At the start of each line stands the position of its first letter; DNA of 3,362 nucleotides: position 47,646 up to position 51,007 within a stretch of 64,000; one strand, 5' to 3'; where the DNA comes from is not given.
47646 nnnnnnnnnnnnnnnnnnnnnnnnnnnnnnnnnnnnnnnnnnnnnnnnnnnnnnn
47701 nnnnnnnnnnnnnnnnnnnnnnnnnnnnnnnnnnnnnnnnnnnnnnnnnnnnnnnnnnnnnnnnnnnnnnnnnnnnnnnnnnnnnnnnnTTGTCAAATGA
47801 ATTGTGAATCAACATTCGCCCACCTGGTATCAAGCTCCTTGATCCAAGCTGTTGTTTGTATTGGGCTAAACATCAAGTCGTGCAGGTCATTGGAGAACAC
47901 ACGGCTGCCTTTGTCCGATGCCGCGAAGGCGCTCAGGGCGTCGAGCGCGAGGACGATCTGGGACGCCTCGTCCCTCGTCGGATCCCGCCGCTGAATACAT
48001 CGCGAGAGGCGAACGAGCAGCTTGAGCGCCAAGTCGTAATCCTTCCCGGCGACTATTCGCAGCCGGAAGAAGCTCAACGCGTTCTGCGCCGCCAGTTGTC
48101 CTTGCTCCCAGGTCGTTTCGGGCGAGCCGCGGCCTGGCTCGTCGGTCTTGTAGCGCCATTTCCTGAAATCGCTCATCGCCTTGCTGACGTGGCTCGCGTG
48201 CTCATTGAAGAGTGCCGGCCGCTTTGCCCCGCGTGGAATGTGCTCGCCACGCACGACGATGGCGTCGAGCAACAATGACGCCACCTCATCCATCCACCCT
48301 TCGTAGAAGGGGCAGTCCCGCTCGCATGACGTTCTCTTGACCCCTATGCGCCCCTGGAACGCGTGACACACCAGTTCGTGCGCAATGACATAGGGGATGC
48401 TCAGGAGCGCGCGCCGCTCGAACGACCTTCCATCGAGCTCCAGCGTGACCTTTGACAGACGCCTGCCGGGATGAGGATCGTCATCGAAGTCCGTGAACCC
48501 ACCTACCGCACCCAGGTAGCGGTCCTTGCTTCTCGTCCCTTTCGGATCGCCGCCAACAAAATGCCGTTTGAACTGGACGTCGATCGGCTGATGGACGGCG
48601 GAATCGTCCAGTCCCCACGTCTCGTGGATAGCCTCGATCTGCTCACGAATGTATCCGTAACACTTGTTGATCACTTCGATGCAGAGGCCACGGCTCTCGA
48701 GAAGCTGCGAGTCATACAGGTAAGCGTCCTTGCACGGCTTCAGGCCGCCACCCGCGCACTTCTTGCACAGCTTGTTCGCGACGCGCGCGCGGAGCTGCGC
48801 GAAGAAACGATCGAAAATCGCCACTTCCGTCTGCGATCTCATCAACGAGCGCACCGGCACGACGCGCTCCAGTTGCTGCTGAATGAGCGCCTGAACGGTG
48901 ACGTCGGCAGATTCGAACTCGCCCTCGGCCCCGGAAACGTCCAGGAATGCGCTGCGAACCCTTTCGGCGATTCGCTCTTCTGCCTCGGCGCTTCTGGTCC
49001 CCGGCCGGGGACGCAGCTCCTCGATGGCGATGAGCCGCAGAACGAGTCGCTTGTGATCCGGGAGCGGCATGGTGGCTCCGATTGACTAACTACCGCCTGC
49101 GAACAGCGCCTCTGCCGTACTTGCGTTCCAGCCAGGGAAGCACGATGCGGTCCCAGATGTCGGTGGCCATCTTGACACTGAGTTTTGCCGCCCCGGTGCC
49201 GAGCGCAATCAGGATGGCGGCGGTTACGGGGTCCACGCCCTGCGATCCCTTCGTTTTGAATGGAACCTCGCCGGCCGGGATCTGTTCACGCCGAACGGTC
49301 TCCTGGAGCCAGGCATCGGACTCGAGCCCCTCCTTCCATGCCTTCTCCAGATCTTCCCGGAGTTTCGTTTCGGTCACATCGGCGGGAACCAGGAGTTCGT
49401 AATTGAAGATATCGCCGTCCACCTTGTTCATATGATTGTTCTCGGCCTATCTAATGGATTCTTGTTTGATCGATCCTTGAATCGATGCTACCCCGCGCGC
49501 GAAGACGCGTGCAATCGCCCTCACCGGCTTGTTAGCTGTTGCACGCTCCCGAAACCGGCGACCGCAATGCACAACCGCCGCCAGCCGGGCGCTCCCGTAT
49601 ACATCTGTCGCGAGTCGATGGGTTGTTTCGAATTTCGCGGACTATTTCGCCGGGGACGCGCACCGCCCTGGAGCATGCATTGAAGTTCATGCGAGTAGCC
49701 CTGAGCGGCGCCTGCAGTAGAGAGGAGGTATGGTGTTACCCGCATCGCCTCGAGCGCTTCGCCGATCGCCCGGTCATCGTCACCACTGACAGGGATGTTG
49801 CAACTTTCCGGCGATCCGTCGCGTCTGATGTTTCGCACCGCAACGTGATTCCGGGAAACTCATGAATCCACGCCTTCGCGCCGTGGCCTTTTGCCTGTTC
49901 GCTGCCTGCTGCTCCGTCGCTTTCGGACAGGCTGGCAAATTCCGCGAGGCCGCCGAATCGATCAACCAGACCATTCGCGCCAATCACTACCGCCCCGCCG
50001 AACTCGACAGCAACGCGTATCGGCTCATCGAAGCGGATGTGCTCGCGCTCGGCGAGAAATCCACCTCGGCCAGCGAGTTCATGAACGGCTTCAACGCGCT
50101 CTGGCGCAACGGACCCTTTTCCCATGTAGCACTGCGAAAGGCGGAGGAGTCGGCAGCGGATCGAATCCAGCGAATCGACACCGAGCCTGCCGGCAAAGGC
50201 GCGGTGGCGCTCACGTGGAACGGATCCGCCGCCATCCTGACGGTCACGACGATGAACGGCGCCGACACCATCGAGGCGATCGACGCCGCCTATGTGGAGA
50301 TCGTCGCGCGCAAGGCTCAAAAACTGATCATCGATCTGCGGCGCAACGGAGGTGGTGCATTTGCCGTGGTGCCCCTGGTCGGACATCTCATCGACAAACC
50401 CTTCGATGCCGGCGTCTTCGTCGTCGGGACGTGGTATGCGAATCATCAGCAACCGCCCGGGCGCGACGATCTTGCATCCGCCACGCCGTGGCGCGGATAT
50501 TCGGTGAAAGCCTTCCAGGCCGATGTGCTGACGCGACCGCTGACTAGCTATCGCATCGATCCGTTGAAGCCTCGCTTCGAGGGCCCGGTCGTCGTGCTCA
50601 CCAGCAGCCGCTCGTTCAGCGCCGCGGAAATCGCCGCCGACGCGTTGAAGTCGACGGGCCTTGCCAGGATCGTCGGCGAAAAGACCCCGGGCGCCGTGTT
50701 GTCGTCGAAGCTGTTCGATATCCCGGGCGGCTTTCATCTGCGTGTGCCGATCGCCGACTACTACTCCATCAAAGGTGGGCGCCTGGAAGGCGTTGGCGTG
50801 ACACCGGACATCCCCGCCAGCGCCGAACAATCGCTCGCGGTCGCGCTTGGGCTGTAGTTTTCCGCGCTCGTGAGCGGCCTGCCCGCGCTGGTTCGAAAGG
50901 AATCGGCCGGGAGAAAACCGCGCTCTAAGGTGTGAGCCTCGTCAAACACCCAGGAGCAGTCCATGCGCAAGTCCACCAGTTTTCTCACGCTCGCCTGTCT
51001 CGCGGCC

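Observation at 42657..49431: Compact four-gene operon with no recognisable housekeeping role: candidate undescribed conflict/defence system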

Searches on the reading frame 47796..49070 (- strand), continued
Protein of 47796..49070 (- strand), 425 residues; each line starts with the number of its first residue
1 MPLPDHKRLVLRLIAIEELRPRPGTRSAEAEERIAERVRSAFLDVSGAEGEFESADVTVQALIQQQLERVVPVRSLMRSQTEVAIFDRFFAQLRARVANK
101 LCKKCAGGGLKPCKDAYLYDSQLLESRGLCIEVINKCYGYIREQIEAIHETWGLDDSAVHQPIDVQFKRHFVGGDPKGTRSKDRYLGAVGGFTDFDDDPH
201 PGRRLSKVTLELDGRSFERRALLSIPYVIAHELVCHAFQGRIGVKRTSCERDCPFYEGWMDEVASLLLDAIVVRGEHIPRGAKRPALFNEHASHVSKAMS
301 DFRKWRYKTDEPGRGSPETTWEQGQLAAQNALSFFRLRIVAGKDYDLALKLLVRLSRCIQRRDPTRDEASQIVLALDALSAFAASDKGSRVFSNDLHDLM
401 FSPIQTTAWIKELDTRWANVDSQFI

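Call 92: get_annotated_region(hit=H1, flank=9000)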
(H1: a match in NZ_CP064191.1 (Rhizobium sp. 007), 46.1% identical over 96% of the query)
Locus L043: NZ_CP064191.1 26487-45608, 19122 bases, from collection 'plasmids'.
description: Rhizobium sp. 007 plasmid unnamed4
organism: Rhizobium sp. 007 (NCBI taxid 2785056)
taxonomy: Bacteria; Pseudomonadota; Alphaproteobacteria; Hyphomicrobiales; Rhizobiaceae; Rhizobium; Rhizobium sp. 007
host: -; source: Onobrychis viciifolia,cell culture,root nodule; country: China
typing (MOB-suite, as given by PLSDB): conjugative; replicon rep_cluster_471; relaxase MOBQ,MOBQ; mating-pair formation MPF_T
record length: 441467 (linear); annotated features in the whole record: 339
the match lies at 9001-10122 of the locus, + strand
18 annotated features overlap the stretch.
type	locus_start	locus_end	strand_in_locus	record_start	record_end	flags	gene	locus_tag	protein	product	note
CDS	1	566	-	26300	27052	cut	-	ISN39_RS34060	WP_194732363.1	hypothetical protein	-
CDS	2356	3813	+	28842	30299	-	-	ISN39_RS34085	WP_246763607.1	ISKra4 family transposase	-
CDS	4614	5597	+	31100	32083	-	-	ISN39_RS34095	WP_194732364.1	hypothetical protein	-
CDS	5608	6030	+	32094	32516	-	-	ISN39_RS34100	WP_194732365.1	hypothetical protein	-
CDS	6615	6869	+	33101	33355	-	-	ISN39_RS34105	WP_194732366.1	hypothetical protein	-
CDS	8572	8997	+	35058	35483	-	-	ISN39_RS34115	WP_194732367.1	hypothetical protein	-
CDS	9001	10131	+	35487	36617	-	-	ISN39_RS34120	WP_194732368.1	hypothetical protein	-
CDS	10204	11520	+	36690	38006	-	-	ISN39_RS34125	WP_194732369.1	hypothetical protein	-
CDS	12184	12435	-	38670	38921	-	-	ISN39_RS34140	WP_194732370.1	hypothetical protein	-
CDS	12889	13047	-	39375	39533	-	-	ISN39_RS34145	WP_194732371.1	hypothetical protein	-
CDS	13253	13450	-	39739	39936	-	-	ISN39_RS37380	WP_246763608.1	amidohydrolase family protein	-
CDS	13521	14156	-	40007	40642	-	-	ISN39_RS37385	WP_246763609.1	hypothetical protein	-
CDS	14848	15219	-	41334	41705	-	-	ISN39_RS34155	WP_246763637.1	ImmA/IrrE family metallo-endopeptidase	-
CDS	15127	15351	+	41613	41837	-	-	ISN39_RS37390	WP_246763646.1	hypothetical protein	-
CDS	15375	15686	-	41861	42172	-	-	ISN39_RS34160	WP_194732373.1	helix-turn-helix transcriptional regulator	-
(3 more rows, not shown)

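Call 96: search_protein_families(library=pfam, alignment_id=A8, max_evalue=1)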
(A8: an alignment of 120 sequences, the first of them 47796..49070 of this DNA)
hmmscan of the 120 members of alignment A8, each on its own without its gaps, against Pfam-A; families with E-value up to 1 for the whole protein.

A. member 1, window:47796-49070:- (425 aa): 0 families

B. families by the number of members that match (of 120 scanned): 52 families (the first 25 are shown)
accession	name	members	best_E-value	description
PF23921.1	DUF7260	2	0.06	Domain of unknown function (DUF7260)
PF20060.4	DUF6459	1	7e-05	Family of unknown function (DUF6459)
PF08325.16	WLM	1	0.0031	WLM domain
PF20392.3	DUF6687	1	0.0083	Family of unknown function (DUF6687)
PF15097.11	Ig_J_chain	1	0.02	Immunoglobulin J chain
PF01435.24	Peptidase_M48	1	0.02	Peptidase family M48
PF14533.12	USP7_C2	1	0.023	Ubiquitin-specific protease C-terminal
PF10213.14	MRP-S28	1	0.031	Mitochondrial ribosomal subunit protein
PF21176.3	RecR_HhH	1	0.034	RecR, helix-hairpin-helix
PF13392.12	HNH_3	1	0.036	HNH endonuclease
PF25060.1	ARM_TT21_2nd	1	0.041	Tetratricopeptide repeat protein 21 second ARM domain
PF01431.27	Peptidase_M13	1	0.042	Peptidase family M13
PF05597.16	Phasin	1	0.049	Poly(hydroxyalcanoate) granule associated protein (phasin)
PF03656.18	Pam16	1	0.051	Pam16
PF14816.11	CANIN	1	0.071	Coiled-coil and Nse Interacting (CANIN) domain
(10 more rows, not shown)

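Call 97: search_solved_structures(query=A8, max_evalue=10, show_alignments=4)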
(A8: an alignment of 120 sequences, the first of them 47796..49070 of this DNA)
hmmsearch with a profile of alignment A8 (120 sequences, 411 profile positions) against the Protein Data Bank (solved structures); distinct sequences matched with E-value up to 10: 8.
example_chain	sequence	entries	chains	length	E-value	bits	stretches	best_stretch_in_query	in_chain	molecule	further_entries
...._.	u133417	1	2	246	0.05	16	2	50-100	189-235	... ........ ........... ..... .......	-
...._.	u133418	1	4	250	0.051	16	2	50-100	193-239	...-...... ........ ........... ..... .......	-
6d03_E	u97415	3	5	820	1.3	11.4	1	22-110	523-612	Reticulocyte binding protein 2, putative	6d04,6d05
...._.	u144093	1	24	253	1.7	10.9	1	52-100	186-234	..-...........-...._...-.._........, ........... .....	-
6xss_A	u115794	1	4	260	2.5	10.4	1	17-103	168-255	C4_nat_HFuse-7900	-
4tql_A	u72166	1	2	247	4.7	9.5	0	37-104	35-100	Three helix bundle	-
6egc_A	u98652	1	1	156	5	9.5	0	54-104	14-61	SC_2L4HC2_23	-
5cwp_A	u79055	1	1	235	6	9.2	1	16-103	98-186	Designed helical repeat protein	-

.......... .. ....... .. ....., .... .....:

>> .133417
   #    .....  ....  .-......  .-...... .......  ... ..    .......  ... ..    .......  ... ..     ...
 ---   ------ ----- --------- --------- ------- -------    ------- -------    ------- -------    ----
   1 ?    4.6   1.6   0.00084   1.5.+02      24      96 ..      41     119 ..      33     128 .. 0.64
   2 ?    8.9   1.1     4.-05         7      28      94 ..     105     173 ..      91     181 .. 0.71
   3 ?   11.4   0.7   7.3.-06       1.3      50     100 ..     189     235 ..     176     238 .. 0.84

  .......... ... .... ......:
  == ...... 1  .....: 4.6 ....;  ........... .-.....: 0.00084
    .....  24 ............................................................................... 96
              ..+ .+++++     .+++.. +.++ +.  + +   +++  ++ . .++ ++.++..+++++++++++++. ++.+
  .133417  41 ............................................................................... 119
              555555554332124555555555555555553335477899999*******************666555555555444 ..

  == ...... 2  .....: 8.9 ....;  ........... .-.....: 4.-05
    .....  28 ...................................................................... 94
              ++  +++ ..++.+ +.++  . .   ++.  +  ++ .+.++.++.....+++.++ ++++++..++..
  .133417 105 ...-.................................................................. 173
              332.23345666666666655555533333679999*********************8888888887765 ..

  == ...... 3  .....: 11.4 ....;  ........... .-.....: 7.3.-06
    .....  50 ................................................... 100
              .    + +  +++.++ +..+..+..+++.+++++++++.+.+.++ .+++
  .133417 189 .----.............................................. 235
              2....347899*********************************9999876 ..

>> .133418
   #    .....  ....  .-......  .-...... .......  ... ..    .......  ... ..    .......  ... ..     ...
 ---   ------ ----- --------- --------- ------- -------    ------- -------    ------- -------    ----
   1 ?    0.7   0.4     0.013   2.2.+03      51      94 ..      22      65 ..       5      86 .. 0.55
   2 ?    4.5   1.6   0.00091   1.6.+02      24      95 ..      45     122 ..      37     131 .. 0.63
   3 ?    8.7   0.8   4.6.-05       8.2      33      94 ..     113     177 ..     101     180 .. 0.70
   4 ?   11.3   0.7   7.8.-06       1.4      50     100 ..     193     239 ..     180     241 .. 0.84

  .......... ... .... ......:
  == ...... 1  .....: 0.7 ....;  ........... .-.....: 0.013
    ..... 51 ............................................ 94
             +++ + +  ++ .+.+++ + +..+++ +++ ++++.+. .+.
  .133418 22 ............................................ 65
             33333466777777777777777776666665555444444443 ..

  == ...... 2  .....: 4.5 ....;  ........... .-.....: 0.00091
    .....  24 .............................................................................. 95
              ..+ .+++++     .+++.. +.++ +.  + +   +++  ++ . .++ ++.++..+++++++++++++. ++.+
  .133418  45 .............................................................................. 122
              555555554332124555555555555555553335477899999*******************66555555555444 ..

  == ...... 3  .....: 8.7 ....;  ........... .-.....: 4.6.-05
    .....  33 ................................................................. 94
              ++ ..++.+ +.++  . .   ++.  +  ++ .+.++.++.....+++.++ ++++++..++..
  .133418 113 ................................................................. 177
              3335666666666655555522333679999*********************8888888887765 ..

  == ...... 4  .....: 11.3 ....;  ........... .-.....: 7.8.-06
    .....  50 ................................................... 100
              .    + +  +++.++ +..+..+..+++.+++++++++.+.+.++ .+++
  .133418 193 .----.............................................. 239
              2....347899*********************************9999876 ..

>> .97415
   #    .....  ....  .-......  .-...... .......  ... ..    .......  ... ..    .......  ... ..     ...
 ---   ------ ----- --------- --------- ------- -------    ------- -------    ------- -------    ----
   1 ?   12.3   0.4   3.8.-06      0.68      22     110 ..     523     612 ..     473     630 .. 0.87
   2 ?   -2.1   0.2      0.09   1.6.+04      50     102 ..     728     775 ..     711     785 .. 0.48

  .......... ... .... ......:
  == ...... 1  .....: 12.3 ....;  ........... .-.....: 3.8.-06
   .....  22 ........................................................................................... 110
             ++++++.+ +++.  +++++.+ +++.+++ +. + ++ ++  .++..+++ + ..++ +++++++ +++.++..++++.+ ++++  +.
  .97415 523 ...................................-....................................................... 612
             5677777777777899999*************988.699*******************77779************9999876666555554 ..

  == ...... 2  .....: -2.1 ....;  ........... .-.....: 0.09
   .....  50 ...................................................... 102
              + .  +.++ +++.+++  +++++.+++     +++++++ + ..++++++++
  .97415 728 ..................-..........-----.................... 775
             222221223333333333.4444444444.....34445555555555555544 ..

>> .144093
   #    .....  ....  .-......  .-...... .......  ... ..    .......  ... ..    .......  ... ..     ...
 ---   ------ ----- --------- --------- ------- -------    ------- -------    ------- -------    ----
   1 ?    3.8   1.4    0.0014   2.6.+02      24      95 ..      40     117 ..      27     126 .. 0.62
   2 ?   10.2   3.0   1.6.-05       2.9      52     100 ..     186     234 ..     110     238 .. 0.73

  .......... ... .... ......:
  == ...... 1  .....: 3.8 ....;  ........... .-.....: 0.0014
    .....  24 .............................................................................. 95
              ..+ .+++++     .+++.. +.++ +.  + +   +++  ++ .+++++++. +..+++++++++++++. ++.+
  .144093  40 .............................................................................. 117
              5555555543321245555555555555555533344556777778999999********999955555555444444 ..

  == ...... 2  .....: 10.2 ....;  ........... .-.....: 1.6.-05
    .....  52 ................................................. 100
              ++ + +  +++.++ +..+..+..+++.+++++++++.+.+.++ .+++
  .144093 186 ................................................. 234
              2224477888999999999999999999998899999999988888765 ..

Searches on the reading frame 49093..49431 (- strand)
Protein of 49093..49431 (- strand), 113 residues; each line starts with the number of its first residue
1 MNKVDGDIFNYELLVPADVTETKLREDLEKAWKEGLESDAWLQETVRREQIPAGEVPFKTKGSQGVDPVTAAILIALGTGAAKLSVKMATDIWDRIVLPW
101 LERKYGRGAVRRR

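Call 7: search_protein_families(library=pfam, proteins=[window:49093-49431:-], max_evalue=1)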
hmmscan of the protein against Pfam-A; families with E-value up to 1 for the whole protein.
window:49093-49431:- (113 aa): 0 families

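Call 8: search_protein_families(library=padloc, proteins=[window:49093-49431:-], max_evalue=1)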
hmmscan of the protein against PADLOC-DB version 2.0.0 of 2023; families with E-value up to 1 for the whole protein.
window:49093-49431:- (113 aa): 0 families

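Call 9: search_protein_families(library=ncbifam, proteins=[window:49093-49431:-], max_evalue=1)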
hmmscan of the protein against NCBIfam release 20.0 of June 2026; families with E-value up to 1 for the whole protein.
window:49093-49431:- (113 aa): 0 families

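Call 25: list_cluster_members(proteins=[window:49093-49431:-, window:47796-49070:-, window:46137-47789:-])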
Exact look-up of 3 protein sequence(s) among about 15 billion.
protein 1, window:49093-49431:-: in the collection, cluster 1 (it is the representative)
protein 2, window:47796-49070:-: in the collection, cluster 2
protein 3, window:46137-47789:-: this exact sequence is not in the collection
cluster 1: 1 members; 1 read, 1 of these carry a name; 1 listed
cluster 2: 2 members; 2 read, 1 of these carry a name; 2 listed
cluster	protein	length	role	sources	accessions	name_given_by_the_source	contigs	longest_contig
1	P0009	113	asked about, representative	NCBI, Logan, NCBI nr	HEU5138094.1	MAG TPA: hypothetical protein VFU13_23315 [Steroidobacteraceae bacterium] | hypothetical protein [Steroidobacteraceae bacterium]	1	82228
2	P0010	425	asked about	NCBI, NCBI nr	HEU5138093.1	MAG TPA: hypothetical protein VFU13_23310 [Steroidobacteraceae bacterium] | hypothetical protein [Steroidobacteraceae bacterium]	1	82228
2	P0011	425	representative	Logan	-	-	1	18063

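Call 38: search_protein_families(library=pfam, alignment_id=A4, max_evalue=10)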
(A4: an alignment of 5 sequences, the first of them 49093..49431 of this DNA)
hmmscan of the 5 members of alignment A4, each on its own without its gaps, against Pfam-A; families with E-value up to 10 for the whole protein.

A. member 1, window:49093-49431:- (113 aa): 0 families

B. families by the number of members that match (of 5 scanned): 2 families
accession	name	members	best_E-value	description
PF12390.13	Se-cys_synth_N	1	0.059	Selenocysteine synthase N terminal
PF03967.18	PRCH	1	0.11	Photosynthetic reaction centre, H-chain N-terminal region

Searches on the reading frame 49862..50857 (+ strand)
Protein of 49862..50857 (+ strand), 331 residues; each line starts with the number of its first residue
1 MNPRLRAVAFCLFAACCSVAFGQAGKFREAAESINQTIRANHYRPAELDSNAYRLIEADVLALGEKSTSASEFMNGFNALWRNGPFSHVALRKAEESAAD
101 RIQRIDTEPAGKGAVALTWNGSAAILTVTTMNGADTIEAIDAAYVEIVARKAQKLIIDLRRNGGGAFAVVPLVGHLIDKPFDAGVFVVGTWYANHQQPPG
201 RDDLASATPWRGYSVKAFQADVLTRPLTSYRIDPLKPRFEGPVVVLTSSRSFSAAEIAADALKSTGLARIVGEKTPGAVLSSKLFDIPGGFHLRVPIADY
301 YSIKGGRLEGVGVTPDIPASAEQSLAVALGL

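Call 11: search_protein_families(library=pfam, proteins=[window:49862-50857:+], max_evalue=0.001)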
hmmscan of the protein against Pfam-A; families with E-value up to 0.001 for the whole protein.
window:49862-50857:+ (331 aa): 1 family
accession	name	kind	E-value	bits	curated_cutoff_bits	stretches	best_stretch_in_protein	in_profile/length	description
PF03572.23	Peptidase_S41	-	3.8e-29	101.8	24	1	124-318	3-164/165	Peptidase family S41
